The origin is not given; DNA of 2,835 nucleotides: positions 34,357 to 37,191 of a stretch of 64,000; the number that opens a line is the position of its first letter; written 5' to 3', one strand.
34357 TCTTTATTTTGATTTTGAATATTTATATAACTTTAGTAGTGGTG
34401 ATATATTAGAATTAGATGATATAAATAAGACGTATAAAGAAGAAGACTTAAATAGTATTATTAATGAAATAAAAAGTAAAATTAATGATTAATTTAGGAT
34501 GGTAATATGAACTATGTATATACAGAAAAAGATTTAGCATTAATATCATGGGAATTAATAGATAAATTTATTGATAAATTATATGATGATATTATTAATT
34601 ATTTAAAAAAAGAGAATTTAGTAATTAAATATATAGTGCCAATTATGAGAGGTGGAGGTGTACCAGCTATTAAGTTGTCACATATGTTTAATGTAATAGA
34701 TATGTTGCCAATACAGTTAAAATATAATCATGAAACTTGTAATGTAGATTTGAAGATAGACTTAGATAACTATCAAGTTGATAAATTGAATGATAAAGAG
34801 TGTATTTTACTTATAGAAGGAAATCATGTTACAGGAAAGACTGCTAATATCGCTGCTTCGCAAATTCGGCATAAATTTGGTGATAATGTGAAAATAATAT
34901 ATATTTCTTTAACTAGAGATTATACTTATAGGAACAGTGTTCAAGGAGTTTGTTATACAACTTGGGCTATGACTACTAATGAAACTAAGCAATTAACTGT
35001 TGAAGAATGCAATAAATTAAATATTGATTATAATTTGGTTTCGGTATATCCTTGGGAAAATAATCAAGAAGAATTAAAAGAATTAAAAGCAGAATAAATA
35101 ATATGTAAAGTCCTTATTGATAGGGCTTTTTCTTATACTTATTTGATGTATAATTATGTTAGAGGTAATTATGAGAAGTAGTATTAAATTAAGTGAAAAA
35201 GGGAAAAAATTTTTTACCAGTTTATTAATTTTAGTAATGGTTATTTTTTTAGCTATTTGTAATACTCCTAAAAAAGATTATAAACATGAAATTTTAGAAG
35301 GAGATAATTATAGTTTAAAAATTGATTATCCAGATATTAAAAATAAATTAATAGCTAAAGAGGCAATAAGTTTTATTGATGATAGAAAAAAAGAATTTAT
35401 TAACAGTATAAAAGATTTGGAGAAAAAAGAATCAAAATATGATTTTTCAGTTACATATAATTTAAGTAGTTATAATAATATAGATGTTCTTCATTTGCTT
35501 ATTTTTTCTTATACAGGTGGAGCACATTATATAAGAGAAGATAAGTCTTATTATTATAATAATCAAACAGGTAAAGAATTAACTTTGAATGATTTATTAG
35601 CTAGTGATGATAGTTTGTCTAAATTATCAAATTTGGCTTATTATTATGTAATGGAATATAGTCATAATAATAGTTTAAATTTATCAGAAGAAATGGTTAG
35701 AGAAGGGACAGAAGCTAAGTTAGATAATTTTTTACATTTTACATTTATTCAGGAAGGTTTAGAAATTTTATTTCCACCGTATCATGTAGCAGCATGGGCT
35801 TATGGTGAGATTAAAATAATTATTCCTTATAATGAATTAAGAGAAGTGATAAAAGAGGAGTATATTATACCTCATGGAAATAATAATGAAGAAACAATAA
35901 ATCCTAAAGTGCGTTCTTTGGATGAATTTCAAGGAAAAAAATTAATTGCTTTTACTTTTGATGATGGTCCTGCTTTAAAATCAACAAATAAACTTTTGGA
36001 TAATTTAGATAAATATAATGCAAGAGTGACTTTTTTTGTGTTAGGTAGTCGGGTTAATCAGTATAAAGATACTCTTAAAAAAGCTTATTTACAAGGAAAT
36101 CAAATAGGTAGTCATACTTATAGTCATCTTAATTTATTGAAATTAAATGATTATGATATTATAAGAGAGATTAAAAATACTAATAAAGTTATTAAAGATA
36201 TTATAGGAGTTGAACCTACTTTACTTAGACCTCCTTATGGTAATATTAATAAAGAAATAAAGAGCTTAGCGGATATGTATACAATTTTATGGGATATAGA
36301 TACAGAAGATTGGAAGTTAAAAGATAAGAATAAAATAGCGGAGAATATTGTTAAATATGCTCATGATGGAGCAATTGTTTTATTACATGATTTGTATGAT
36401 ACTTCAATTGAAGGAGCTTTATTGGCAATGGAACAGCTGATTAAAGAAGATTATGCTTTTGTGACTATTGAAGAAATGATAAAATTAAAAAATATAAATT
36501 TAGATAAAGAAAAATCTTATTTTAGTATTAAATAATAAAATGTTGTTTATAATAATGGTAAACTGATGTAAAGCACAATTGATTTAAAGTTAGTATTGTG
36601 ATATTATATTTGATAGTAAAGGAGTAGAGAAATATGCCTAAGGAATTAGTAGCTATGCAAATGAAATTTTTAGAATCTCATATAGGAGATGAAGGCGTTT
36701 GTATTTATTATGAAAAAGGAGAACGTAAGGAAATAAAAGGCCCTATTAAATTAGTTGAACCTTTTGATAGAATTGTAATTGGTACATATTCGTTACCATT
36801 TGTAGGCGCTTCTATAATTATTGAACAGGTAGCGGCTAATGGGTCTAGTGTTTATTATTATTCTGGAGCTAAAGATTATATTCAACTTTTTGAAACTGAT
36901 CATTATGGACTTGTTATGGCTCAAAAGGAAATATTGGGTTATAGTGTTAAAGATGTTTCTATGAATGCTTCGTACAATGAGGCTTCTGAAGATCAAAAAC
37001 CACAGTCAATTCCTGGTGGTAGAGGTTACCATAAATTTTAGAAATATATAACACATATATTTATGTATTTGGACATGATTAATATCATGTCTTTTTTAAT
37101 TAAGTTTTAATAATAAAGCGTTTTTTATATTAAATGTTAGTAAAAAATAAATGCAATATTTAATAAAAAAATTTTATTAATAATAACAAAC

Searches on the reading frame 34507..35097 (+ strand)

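Call 3: search_protein_families(library=pfam, proteins=[window:34507-35097:+], max_evalue=0.01)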
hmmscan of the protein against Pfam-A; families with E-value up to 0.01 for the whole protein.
window:34507-35097:+ (196 aa): 1 family
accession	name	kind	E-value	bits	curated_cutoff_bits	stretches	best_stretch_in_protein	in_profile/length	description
PF14681.12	UPRTase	-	0.0024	17.8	27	1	42-135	69-158/206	Uracil phosphoribosyltransferase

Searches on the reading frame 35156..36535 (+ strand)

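Call 3: search_protein_families(library=pfam, proteins=[window:35156-36535:+], max_evalue=0.01)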
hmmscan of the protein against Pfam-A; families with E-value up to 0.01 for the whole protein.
window:35156-36535:+ (459 aa): 4 families
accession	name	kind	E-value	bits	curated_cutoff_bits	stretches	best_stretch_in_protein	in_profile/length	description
PF01522.26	Polysacc_deac_1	-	4.7e-34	117.5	23.1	1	260-372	5-116/124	Polysaccharide deacetylase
PF11738.13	DUF3298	-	2e-09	38.7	24.1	1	146-226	2-84/84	Protein of unknown function (DUF3298)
PF13739.11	PdaC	-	3.1e-05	25.4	29.1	1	49-124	5-92/95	Deacetylase PdaC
PF03065.20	Glyco_hydro_57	-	4.3e-05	23.4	21.2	1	319-371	107-160/291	Glycosyl hydrolase family 57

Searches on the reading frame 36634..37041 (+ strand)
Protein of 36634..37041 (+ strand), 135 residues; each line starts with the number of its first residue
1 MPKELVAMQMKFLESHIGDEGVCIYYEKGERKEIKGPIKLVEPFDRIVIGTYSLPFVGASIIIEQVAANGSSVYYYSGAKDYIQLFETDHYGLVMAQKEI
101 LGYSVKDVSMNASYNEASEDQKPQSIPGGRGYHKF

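Call 3: search_protein_families(library=pfam, proteins=[window:36634-37041:+], max_evalue=0.01)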
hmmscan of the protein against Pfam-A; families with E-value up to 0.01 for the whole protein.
window:36634-37041:+ (135 aa): 0 families

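Call 7: search_protein_families(library=ncbifam, proteins=[window:36634-37041:+], max_evalue=0.01)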
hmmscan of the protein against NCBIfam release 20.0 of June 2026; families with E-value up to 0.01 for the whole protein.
window:36634-37041:+ (135 aa): 0 families

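Call 8: search_protein_families(library=padloc, proteins=[window:36634-37041:+], max_evalue=0.01)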
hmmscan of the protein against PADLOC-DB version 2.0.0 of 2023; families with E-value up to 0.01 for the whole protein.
window:36634-37041:+ (135 aa): 0 families

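Call 23: find_encoding_contigs(protein=window:36634-37041:+, flank=2500, max_places=10)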
Protein window:36634-37041:+ (135 aa): 22 contigs read that carry it; 6 places shown.
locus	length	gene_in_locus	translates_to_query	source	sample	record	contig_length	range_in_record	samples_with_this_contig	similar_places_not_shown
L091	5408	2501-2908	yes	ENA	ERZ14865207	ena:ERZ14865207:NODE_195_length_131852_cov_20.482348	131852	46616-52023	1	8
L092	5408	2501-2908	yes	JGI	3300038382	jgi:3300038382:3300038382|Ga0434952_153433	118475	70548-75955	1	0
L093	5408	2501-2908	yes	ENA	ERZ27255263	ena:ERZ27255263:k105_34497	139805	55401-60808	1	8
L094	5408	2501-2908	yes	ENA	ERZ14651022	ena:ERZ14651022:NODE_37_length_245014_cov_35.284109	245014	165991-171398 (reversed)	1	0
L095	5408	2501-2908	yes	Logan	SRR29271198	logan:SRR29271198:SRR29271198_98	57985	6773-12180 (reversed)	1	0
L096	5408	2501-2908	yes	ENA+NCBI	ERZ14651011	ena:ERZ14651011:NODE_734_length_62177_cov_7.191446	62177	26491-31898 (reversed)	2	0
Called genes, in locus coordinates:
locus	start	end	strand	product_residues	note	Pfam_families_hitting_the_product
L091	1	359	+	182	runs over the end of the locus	PF02525:Flavodoxin_2 (weak), PF03358:FMN_red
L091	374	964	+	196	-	-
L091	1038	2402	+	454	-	PF11738:DUF3298, PF01522:Polysacc_deac_1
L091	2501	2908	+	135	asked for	-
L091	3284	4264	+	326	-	PF12224:Amidoligase_2 (weak)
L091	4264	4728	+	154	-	PF06094:GGACT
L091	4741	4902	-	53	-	PF00830:Ribosomal_L28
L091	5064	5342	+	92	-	-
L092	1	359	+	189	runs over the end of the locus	PF02525:Flavodoxin_2 (weak), PF03358:FMN_red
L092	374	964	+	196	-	-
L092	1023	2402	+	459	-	PF11738:DUF3298, PF01522:Polysacc_deac_1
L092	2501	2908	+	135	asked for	-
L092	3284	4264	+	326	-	PF12224:Amidoligase_2 (weak)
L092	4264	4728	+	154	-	PF06094:GGACT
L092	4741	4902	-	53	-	PF00830:Ribosomal_L28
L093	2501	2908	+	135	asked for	-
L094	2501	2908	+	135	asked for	-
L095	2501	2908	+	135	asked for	-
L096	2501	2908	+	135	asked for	-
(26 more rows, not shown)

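Call 40: search_protein_families(library=phrogs, proteins=[window:36634-37041:+], max_evalue=0.01)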
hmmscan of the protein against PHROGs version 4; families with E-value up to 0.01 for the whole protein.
window:36634-37041:+ (135 aa): 0 families

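Call 67: find_homologous_proteins(query=window:36634-37041:+, max_evalue=0.001)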
Query window:36634-37041:+ (135 aa): 1 proteins with E <= 0.001 among 3 candidates.
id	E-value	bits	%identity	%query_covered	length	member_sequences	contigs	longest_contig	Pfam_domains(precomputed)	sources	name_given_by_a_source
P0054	4.5e-83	294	99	100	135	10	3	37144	-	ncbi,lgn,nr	ncbi:MAG: hypothetical protein OSJ63_06315 [Bacilli bacterium]|nr:hypothetical protein [Bacilli bact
